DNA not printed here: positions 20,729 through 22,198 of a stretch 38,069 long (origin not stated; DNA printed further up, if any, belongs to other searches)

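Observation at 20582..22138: Self-contained AT-rich two-gene cassette (389-aa sensor/TM/coiled-coil protein + 67-aa two-TM protein) between the late activator and terS: candidate undescribed defence or exclusion system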

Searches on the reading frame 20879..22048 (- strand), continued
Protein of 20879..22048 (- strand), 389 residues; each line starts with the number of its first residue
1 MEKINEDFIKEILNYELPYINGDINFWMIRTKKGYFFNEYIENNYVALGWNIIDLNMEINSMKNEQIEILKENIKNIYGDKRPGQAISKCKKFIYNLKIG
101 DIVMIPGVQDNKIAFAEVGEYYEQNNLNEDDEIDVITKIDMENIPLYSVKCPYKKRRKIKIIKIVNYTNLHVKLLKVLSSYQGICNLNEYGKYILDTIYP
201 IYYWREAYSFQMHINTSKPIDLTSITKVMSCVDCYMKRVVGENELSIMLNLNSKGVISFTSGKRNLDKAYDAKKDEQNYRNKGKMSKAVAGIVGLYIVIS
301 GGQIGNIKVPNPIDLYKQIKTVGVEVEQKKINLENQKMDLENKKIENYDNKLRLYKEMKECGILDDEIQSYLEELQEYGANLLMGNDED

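Call 59: find_encoding_contigs(protein=P0075, flank=5000, max_places=3)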
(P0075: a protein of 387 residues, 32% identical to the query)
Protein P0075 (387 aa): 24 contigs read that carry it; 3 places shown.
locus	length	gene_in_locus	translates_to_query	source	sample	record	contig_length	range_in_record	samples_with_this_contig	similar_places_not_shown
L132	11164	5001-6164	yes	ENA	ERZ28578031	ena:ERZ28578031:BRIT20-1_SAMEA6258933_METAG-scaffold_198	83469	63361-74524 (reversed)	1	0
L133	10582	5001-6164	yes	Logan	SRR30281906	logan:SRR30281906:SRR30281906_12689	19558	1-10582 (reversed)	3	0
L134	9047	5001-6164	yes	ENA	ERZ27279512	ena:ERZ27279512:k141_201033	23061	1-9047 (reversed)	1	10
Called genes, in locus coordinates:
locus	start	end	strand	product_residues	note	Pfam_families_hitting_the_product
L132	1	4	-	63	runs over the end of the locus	-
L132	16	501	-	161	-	PF05565:Sipho_Gp157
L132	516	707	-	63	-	-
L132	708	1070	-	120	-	PF12957:DUF3846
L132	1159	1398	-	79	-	-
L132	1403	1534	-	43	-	-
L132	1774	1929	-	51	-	-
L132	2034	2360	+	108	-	-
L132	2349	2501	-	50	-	-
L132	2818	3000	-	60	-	-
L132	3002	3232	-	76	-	PF05339:DUF739 (faint), PF01381:HTH_3 (faint)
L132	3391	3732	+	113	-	PF12844:HTH_19 (weak), PF13560:HTH_31, PF01381:HTH_3, PF13413:HTH_25 (faint), PF13443:HTH_26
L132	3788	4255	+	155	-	PF06114:Peptidase_M78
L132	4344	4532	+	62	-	PF07927:HicA_toxin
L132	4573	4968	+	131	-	PF15970:HicB-like_2, PF15919:HicB_lk_antitox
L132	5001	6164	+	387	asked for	-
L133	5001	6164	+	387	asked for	-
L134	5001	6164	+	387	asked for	-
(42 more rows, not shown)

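Call 94: search_protein_families(library=pfam, alignment_id=A6, max_evalue=0.001)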
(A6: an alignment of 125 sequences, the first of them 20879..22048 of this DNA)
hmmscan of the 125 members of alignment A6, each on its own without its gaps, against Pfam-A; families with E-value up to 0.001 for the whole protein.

A. member 1, window:20879-22048:- (389 aa): 0 families

B. families by the number of members that match (of 125 scanned): 0 families

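Call 97: list_cluster_members(proteins=[window:20879-22048:-, window:20654-20857:-, P0003])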
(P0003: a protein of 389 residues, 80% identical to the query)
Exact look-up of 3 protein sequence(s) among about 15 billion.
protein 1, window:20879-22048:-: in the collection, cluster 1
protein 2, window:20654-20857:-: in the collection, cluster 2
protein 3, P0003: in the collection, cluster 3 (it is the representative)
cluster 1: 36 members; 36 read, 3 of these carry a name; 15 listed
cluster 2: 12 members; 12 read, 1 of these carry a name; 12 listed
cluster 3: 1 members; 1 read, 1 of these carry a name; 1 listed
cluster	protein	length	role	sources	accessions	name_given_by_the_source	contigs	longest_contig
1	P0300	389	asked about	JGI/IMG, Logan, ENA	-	hypothetical protein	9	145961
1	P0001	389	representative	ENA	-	-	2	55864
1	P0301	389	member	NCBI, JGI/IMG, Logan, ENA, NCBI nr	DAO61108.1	hypothetical protein | MAG TPA: hypothetical protein [Caudoviricetes sp.]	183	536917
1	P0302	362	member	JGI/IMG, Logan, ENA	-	hypothetical protein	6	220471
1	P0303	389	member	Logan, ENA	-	-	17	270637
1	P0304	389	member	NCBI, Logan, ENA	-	-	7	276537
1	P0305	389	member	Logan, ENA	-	-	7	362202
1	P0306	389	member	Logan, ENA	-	-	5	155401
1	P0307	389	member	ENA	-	-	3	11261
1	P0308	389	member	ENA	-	-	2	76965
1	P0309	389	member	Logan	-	-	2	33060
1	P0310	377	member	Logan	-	-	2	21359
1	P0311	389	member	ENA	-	-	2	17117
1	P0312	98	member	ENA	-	-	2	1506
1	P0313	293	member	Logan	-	-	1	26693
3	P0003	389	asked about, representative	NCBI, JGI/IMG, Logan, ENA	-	hypothetical protein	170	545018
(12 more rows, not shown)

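Call 102: find_encoding_contigs(protein=P0052, flank=4000, max_places=1)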
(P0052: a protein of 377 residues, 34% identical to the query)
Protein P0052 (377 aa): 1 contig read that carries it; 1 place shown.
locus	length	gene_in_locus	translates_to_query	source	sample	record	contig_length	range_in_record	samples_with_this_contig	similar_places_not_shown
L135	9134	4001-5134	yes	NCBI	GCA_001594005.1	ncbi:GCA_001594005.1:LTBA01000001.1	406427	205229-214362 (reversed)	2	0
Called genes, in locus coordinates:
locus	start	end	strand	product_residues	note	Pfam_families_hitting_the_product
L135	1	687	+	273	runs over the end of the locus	PF10076:Phage_Mu_Gp48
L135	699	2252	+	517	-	PF25292:Beta-prop_CGLA (faint), PF00400:WD40 (faint), PF25173:Beta-prop_WDR3_1st, PF13570:Beta-prop_ACSF4, PF23754:Beta-prop_IP5PC_F (weak), PF25174:Beta-prop_THOC3, PF13360:PQQ_2 (weak), PF23381:Beta-prop_IFT122_1st (weak), +2 more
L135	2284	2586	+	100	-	-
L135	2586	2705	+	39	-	-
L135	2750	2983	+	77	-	PF10779:XhlA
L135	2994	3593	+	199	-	PF01510:Amidase_2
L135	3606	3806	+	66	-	-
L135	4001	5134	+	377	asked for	PF28530:DUF8426 (weak)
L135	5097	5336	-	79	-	-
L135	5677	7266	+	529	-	PF00753:Lactamase_B, PF23023:Anti-Pycsar_Apyc1 (weak), PF12706:Lactamase_B_2, PF00932:LTD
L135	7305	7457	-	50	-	PF07878:RHH_5 (weak)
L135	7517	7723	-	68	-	PF12844:HTH_19, PF13413:HTH_25 (weak), PF13443:HTH_26, PF13560:HTH_31, PF01381:HTH_3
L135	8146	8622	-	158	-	PF12844:HTH_19, PF13560:HTH_31 (faint), PF01381:HTH_3, PF13413:HTH_25 (faint), PF13443:HTH_26 (weak), PF13384:HTH_23 (faint), PF12728:HTH_17 (faint)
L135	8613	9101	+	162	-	PF01078:Mg_chelatase, PF13335:Mg_chelatase_C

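Call 103: find_encoding_contigs(protein=P0019, flank=4000, max_places=1)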
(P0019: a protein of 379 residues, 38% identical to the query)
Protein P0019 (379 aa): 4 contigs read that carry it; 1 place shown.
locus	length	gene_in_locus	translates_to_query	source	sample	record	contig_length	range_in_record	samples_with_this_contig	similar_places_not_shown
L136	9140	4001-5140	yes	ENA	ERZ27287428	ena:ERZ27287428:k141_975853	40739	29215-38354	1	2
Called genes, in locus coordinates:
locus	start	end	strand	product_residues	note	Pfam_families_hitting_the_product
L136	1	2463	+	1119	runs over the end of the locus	PF18994:Prophage_tailD1 (weak), PF26674:Prophage_tail_N2 (weak), PF06605:Prophage_tail, PF13884:Peptidase_S74 (weak)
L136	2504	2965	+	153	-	PF05105:Phage_holin_4_1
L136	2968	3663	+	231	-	PF00959:Phage_lysozyme, PF01471:PG_binding_1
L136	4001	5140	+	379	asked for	PF28530:DUF8426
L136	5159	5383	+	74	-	-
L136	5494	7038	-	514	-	PF00239:Resolvase, PF07508:Recombinase, PF13408:Zn_ribbon_recom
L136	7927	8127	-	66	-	-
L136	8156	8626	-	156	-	-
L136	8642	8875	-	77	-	-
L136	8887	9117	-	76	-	PF05016:ParE_toxin (faint)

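Call 104: find_encoding_contigs(protein=P0106, flank=4000, max_places=2)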
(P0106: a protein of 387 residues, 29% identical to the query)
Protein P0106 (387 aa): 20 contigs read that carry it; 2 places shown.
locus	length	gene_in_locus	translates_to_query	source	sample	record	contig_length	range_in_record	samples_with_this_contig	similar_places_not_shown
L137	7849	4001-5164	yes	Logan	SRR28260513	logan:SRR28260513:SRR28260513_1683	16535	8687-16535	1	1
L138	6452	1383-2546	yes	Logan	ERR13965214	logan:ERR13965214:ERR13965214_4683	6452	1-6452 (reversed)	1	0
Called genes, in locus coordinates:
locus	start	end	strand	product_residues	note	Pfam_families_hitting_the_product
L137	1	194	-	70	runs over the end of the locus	-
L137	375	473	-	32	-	-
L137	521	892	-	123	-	PF13240:Zn_Ribbon_1 (weak)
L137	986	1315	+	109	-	-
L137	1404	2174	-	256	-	PF08346:AntA, PF03374:ANT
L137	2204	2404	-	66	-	PF02954:HTH_8 (weak)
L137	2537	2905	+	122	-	PF12844:HTH_19, PF13560:HTH_31 (weak), PF01381:HTH_3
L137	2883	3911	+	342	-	PF06114:Peptidase_M78 (weak), PF12773:DZR (faint)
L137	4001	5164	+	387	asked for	PF28530:DUF8426 (faint)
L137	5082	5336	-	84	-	-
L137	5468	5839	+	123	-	PF18812:PBECR3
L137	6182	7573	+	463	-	PF00239:Resolvase, PF13408:Zn_ribbon_recom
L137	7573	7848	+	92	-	?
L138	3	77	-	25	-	?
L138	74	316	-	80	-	PF05339:DUF739 (weak), PF13443:HTH_26 (weak), PF01381:HTH_3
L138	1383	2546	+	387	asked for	PF28530:DUF8426 (faint)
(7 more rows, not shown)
